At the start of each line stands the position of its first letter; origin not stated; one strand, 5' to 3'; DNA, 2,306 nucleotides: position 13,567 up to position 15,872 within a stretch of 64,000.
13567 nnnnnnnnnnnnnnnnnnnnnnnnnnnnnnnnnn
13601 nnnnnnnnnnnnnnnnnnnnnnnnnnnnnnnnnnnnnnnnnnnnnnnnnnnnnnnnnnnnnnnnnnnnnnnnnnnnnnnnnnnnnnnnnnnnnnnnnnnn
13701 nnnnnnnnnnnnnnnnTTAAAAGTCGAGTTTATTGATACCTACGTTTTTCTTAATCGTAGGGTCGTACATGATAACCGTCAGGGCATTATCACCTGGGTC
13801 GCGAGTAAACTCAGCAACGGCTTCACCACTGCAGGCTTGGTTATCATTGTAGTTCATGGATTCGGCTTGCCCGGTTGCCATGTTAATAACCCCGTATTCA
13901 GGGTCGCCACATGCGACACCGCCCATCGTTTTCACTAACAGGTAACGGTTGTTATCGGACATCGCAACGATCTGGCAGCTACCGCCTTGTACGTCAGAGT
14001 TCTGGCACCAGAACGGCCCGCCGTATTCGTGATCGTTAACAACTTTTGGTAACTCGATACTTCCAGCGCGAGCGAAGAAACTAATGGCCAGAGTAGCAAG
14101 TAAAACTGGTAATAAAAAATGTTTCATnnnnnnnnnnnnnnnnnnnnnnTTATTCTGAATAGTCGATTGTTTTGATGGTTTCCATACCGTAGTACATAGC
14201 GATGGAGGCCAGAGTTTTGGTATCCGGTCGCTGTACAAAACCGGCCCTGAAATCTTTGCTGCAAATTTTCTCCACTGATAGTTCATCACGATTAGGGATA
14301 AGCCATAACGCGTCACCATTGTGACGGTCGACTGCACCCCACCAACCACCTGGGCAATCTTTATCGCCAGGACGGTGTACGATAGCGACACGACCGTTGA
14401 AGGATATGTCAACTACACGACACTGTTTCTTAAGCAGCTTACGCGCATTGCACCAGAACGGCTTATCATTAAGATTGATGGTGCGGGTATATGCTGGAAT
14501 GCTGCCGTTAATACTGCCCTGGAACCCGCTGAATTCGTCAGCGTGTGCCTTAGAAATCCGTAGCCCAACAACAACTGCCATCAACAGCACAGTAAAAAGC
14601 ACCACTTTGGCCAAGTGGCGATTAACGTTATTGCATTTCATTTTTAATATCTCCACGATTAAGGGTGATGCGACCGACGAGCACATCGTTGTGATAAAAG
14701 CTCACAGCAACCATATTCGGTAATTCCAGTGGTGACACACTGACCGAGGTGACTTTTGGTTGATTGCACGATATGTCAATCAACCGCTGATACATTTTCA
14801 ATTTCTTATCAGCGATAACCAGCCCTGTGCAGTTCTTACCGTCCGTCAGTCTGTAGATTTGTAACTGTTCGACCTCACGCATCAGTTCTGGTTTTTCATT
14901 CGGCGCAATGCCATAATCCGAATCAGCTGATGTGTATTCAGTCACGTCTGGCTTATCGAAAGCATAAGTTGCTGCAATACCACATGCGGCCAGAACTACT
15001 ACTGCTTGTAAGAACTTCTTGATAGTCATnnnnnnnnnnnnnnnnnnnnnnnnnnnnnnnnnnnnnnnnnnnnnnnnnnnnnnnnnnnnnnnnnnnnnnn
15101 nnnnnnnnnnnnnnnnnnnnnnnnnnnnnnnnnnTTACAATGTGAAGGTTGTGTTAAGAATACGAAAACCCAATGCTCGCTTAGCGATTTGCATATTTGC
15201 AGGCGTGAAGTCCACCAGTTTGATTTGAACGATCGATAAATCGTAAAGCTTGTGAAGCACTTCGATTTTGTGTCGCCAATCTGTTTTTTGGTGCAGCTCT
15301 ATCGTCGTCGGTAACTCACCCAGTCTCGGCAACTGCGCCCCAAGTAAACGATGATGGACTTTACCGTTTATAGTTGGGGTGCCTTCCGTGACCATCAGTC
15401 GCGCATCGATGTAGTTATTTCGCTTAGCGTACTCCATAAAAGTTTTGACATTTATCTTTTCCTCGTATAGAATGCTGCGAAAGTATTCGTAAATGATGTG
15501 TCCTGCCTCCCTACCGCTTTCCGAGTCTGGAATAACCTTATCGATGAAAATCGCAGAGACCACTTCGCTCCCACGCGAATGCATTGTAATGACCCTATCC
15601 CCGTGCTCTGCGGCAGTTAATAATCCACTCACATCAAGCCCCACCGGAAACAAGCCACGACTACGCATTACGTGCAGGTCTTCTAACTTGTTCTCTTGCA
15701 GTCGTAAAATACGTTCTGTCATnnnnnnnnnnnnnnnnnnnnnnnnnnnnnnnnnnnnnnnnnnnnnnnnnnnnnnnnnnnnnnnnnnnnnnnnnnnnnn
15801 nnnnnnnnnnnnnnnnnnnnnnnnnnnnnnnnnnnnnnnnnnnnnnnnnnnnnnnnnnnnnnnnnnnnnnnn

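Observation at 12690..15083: Run of four or five small exported Cys-containing proteins with a shared upstream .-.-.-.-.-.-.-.-like motif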

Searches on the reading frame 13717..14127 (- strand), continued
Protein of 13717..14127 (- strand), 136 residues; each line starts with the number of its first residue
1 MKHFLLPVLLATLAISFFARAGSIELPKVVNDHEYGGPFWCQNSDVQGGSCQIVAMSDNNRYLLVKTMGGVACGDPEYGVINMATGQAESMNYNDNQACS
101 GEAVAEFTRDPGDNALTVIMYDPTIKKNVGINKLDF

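Call 49: get_annotated_region(hit=H59, flank=3500)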
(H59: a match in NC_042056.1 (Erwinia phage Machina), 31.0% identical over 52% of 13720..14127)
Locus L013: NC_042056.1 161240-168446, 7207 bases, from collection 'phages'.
description: Erwinia phage vB_EamM_Machina, complete genome.
organism: Erwinia phage Machina (NCBI taxid 1883375)
taxonomy: Viruses; Duplodnaviria; Heunggongvirae; Uroviricota; Caudoviricetes; Machinavirus; Machinavirus machina
host: Erwinia amylovora ATCC 29780; source: -; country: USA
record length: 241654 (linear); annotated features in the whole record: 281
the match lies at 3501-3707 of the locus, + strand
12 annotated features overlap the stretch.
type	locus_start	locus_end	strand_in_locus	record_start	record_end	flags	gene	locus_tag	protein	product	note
CDS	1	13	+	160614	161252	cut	-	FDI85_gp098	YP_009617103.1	hypothetical protein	gp186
CDS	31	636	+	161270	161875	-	-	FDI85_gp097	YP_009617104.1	hypothetical protein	gp187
CDS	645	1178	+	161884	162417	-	-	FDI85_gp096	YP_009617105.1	hypothetical protein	gp188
CDS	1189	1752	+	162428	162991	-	-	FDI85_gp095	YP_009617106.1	hypothetical protein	gp189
CDS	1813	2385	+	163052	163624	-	-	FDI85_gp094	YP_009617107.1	hypothetical protein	gp190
CDS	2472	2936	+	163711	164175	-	-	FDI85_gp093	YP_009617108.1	hypothetical protein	gp191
CDS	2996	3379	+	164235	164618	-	-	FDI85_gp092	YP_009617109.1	hypothetical protein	gp192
CDS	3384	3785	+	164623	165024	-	-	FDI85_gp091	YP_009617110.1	hypothetical protein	gp193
CDS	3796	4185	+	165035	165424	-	-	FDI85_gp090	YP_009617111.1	hypothetical protein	gp194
CDS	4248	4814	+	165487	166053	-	-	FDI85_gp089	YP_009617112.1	hypothetical protein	gp195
CDS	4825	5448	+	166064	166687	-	-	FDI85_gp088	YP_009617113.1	hypothetical protein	gp196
CDS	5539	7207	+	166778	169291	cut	-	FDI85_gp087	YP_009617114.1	putative SMC domain-containing protein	gp197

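Call 67: search_protein_families(library=padloc, proteins=[window:13720-14127:-, P0013], max_evalue=0.1)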
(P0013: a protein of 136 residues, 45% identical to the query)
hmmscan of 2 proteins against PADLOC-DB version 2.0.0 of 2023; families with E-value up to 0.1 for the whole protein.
window:13720-14127:- (136 aa): 0 families

P0013 (136 aa): 0 families

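Call 68: search_solved_structures(query=A3, max_evalue=1)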
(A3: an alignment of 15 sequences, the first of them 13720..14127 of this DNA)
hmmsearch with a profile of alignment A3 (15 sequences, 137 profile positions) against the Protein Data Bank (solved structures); distinct sequences matched with E-value up to 1: 0.

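Call 69: fold_search(model_id=the predicted structure, library=viral)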
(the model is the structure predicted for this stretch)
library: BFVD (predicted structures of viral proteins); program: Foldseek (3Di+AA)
matches with E <= 10: 796; with E <= 0.001: 5
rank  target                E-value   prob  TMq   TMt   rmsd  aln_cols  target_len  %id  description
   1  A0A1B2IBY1            3.0e-13  1.00  0.77  0.78   3.4       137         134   34  (no name in the UniProt tables at hand)
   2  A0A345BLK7            1.5e-10  1.00  0.72  0.74   5.2       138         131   26  Uncharacterized protein [Erwinia phage Wellington]
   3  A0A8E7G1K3            5.5e-10  1.00  0.74  0.76   9.0       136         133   21  (no name in the UniProt tables at hand)
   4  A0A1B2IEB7            5.5e-05  1.00  0.55  0.55  18.8       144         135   17  Uncharacterized protein [Erwinia phage vB_EamM_Kwan]
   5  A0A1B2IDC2            2.3e-04  1.00  0.44  0.46  15.3       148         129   18  Uncharacterized protein [Erwinia phage vB_EamM_Huxley]
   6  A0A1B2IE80            4.4e-03  1.00  0.50  0.53   5.5       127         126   14  Uncharacterized protein [Erwinia phage vB_EamM_Kwan]
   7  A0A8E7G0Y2            5.2e-03  1.00  0.47  0.50   6.7       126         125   17  (no name in the UniProt tables at hand)
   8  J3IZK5                1.5e-02  0.87  0.29  0.10  14.8       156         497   11  (no name in the UniProt tables at hand)
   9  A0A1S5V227            2.6e-02  0.84  0.27  0.09   9.1        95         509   15  (no name in the UniProt tables at hand)
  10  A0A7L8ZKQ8            5.1e-02  0.87  0.30  0.11  13.0        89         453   16  Uncharacterized protein [Aeromonas phage BUCT551]
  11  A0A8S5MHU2            5.4e-02  0.69  0.23  0.09  14.0        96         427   10  Kelch-like protein 3, Serine/threonine-protein kinase domain, transferase [Siphoviridae sp. ctHxr66]
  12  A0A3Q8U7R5            1.0e-01  0.84  0.32  0.10   9.8        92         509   12  Putative BTB/POZ domain-containing protein [Megavirus baoshan]
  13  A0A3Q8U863            1.3e-01  0.80  0.30  0.10   4.7        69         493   14  BTB/POZ domain-containing protein [Megavirus baoshan]
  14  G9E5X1                1.5e-01  0.33  0.29  0.11  15.2       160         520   12  Uncharacterized protein [Micromonas pusilla virus SP1]
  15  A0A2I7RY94            1.6e-01  0.51  0.30  0.09  10.0       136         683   12  (no name in the UniProt tables at hand)
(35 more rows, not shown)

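Call 90: search_protein_families(library=ncbifam, proteins=[window:13720-14127:-, P0013, L002:8476-9414:+], max_evalue=0.01)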
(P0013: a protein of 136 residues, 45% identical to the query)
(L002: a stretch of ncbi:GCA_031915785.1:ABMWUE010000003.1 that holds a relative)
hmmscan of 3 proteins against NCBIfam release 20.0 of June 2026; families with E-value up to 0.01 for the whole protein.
window:13720-14127:- (136 aa): 0 families

P0013 (136 aa): 0 families

L002:8476-9414:+ (312 aa): 0 families

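Call 92: list_cluster_members(proteins=[P0033, P0034, P0036, P0037, P0039, P0040, P0041, P0042, P0044, P0049])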
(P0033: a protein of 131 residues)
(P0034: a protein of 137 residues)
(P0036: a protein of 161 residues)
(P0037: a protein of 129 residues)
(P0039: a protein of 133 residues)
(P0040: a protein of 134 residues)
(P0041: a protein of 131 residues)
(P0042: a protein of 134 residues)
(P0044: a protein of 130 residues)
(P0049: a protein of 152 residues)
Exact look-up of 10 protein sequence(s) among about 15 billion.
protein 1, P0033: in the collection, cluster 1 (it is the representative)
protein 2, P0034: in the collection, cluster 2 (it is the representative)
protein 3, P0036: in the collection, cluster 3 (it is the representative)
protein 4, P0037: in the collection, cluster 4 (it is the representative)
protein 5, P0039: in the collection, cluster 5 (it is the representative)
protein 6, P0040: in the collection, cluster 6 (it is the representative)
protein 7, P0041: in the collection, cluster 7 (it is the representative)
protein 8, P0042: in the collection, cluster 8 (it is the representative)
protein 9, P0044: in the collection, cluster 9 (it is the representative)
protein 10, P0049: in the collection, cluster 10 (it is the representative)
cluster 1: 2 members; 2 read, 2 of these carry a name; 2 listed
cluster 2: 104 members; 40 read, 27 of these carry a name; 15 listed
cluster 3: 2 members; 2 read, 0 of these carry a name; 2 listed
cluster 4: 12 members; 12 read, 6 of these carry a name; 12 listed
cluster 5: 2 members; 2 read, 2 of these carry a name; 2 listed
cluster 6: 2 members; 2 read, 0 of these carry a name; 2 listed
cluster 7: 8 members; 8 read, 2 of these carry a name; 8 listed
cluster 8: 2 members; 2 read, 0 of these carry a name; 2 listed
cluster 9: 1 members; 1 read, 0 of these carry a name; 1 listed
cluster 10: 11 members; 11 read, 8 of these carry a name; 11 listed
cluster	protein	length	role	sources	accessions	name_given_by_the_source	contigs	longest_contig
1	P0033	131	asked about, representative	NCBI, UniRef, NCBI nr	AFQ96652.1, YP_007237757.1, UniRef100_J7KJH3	hypothetical protein G173_gp107 [Erwinia phage phiEaH2] | Uncharacterized protein n=1 Tax=Erwinia phage phiEaH2 TaxID=1029988 RepID=J7KJH3_9CAUD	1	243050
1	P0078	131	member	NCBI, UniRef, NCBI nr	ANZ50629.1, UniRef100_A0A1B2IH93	hypothetical protein STRATTON_204 [Erwinia phage vB_EamM_Stratton] | Uncharacterized protein n=1 Tax=Erwinia phage vB_EamM_Stratton TaxID=1883378 ...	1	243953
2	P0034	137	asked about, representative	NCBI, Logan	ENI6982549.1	hypothetical protein ABZO76_004935 [Escherichia coli]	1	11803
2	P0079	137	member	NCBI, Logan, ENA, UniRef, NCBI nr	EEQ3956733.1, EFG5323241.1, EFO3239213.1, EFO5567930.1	hypothetical protein HVV37_19775 [Escherichia coli] | hypothetical protein n=1 Tax=Escherichia coli TaxID=562 RepID=UPI0012FE5E51 | hypothetical protein [Escherichia coli]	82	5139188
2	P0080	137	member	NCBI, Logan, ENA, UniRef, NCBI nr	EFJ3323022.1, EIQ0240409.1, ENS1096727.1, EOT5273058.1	hypothetical protein LUI64_001588 [Escherichia coli] | hypothetical protein n=1 Tax=Escherichia coli TaxID=562 RepID=UPI000BE7F5B7 | hypothetical protein [Escherichia coli]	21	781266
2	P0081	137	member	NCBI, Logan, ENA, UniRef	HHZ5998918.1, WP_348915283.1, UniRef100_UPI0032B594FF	hypothetical protein [Escherichia coli] | hypothetical protein n=1 Tax=Escherichia coli TaxID=562 RepID=UPI0032B594FF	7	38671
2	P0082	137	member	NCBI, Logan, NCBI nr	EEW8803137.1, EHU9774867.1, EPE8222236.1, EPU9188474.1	hypothetical protein ACSOO0_004317 [Escherichia coli] | hypothetical protein [Escherichia coli]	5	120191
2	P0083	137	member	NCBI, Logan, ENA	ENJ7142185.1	hypothetical protein AB1683_002922 [Escherichia coli]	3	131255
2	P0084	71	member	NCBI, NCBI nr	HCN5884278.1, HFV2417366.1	TPA: hypothetical protein N6Y86_003679, partial [Escherichia coli] | hypothetical protein [Escherichia coli]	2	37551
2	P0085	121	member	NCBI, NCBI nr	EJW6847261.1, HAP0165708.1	hypothetical protein OCP84_004352, partial [Escherichia coli] | hypothetical protein [Escherichia coli]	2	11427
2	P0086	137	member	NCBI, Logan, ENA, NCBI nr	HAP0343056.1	TPA: hypothetical protein IRR23_004186 [Escherichia coli] | hypothetical protein [Escherichia coli]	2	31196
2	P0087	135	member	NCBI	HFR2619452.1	TPA: hypothetical protein ACHUW0_004548, partial [Shigella sonnei]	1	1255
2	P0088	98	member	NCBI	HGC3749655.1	TPA: hypothetical protein ACIYIS_004733, partial [Escherichia coli]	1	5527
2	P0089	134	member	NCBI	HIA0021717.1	TPA: hypothetical protein ACWOQV_004891 [Escherichia coli]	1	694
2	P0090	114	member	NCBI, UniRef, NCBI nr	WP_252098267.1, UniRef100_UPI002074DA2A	hypothetical protein [Escherichia coli] | hypothetical protein n=1 Tax=Escherichia coli TaxID=562 RepID=UPI002074DA2A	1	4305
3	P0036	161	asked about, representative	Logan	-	-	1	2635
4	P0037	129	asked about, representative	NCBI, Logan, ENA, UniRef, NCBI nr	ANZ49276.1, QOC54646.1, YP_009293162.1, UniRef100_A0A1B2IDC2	hypothetical protein HUXLEY_194 [Erwinia phage vB_EamM_Huxley] | Uncharacterized protein n=1 Tax=Erwinia phage vB_EamM_Huxley TaxID=1883373 ... | hypothetical protein BIZ81_gp089 [Erwinia phage vB_EamM_Huxley]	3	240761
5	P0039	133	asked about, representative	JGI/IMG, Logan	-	hypothetical protein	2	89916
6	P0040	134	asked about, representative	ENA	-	-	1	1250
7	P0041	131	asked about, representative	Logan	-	-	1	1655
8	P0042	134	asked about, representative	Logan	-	-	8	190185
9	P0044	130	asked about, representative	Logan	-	-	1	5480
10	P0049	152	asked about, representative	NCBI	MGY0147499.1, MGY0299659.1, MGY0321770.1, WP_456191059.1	hypothetical protein [Edwardsiella tarda]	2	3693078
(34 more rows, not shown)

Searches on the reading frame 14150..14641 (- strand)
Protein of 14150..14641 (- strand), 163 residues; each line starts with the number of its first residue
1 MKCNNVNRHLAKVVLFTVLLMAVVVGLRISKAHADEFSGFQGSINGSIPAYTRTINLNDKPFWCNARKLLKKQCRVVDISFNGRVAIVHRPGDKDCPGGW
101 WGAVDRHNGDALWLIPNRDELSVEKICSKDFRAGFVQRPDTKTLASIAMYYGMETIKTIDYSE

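Call 9: search_protein_families(library=pfam, proteins=[window:14150-14641:-], max_evalue=1)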
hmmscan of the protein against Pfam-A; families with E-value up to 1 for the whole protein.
window:14150-14641:- (163 aa): 0 families

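Call 10: search_protein_families(library=phrogs, proteins=[window:14150-14641:-], max_evalue=0.01)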
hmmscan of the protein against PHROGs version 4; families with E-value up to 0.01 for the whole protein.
window:14150-14641:- (163 aa): 2 families
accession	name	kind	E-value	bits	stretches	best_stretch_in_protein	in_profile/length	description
phrog_17072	-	unknown function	8.1e-86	286.6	1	1-162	1-159/161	-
phrog_8968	-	unknown function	3.3e-08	34.4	1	58-147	36-119/135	-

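Call 67: search_protein_families(library=padloc, proteins=[window:14153-14641:-], max_evalue=0.1)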
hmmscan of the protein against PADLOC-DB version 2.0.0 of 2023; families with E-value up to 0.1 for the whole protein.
window:14153-14641:- (163 aa): 0 families

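Call 90: search_protein_families(library=ncbifam, proteins=[window:14153-14641:-], max_evalue=0.01)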
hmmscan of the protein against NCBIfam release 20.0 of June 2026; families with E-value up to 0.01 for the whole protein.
window:14153-14641:- (163 aa): 0 families

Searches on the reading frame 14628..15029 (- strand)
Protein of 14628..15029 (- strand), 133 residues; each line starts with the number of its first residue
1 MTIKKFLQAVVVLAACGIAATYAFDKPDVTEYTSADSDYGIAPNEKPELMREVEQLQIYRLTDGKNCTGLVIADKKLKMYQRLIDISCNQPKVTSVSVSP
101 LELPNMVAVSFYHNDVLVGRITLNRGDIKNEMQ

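Call 9: search_protein_families(library=pfam, proteins=[window:14628-15029:-], max_evalue=1)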
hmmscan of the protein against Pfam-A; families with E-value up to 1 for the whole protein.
window:14628-15029:- (133 aa): 0 families

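Call 10: search_protein_families(library=phrogs, proteins=[window:14628-15029:-], max_evalue=0.01)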
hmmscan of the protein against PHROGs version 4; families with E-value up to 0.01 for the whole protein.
window:14628-15029:- (133 aa): 1 family
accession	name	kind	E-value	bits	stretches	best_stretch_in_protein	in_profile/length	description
phrog_9424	-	unknown function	3.6e-53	180.1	1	3-127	2-128/128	-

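Call 59: find_homologous_proteins(query=window:14631-15029:-, max_evalue=0.001)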
Query window:14631-15029:- (133 aa): 11 proteins with E <= 0.001 among 22 candidates.
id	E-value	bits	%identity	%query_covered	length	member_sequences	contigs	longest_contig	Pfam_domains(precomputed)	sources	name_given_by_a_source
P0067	7.3e-77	273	95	100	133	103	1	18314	-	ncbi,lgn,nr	ncbi:TPA: hypothetical protein NU463_004317 [Escherichia coli]|nr:hypothetical protein [Escherichia 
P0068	2.8e-63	229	76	100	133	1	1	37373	-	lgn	-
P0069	1.5e-56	207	71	99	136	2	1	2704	-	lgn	-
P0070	2.7e-55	203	68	99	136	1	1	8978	-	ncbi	ncbi:TPA: hypothetical protein ACTPQ1_004753 [Salmonella enterica]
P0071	1.7e-54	201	69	100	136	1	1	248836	-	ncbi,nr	ncbi:hypothetical protein pEaSNUABM29_00252 [Erwinia phage pEa_SNUABM_29]|nr:hypothetical protein pE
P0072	1.1e-34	137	100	15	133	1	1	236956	-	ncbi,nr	ncbi:hypothetical protein SPFM20_00091 [Salmonella phage SPFM20]|nr:hypothetical protein SPFM20_0009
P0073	1.1e-33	134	95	15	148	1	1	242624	-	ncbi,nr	ncbi:hypothetical protein SPFM1_00099 [Salmonella phage SPFM1]|nr:hypothetical protein SPFM1_00099 [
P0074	1.7e-33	133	88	18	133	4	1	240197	-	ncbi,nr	ncbi:hypothetical protein SPFM14_00088 [Salmonella phage SPFM14]|nr:hypothetical protein SPFM14_0008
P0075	2.7e-33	132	100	14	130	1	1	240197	-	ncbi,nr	ncbi:hypothetical protein SPFM8_00098 [Salmonella phage SPFM8]|nr:hypothetical protein SPFM8_00098 [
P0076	2.9e-32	129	95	17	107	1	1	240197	-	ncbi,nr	ncbi:hypothetical protein SPFM12_00099 [Salmonella phage SPFM12]|nr:hypothetical protein SPFM12_0009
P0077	5.9e-25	105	95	17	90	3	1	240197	-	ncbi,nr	ncbi:hypothetical protein SPFM10_00096 [Salmonella phage SPFM10]|nr:hypothetical protein SPFM10_0009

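Call 64: predict_structure(alignment_id=A5)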
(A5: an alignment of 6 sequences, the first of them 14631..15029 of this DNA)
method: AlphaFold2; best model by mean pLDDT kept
length: 133 residues; sequences in the alignment: 6
mean_pLDDT: 60.1   pTM: 0.54
mean pLDDT of the five models: 60.1, 60.0, 57.5, 47.3, 38.0
residues with pLDDT >= 90: 0; 70-90: 65; 50-70: 23; < 50: 45
segments of 3 or more residues with pLDDT < 50: 1-38, 127-133
pLDDT, mean of each block of 10 residues (from residue 1): 33 30 36 45 77 77 77 72 64 75 73 79 54 26
secondary structure, 60 per line:
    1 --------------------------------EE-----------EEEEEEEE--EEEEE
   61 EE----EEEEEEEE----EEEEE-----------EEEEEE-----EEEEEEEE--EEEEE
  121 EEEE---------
elements in order: E46-53 E56-62 E67-74 E79-83 E95-100 E106-113 E116-124

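Call 67: search_protein_families(library=padloc, proteins=[window:14631-15029:-], max_evalue=0.1)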
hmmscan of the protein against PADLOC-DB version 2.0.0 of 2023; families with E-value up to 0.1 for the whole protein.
window:14631-15029:- (133 aa): 0 families

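Call 90: search_protein_families(library=ncbifam, proteins=[window:14631-15029:-], max_evalue=0.01)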
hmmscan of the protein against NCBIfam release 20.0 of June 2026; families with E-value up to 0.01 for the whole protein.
window:14631-15029:- (133 aa): 0 families

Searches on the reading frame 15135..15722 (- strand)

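Call 9: search_protein_families(library=pfam, proteins=[window:15135-15722:-], max_evalue=1)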
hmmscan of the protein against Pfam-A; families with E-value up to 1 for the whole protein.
window:15135-15722:- (195 aa): 0 families

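Call 10: search_protein_families(library=phrogs, proteins=[window:15135-15722:-], max_evalue=0.01)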
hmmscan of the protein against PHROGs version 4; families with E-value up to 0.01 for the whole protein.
window:15135-15722:- (195 aa): 2 families
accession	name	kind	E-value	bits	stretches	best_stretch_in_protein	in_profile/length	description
phrog_31892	-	unknown function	7.8e-133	441.3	1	1-195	1-195/195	-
phrog_26102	-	unknown function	5.4e-09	37.3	1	37-193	35-188/190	-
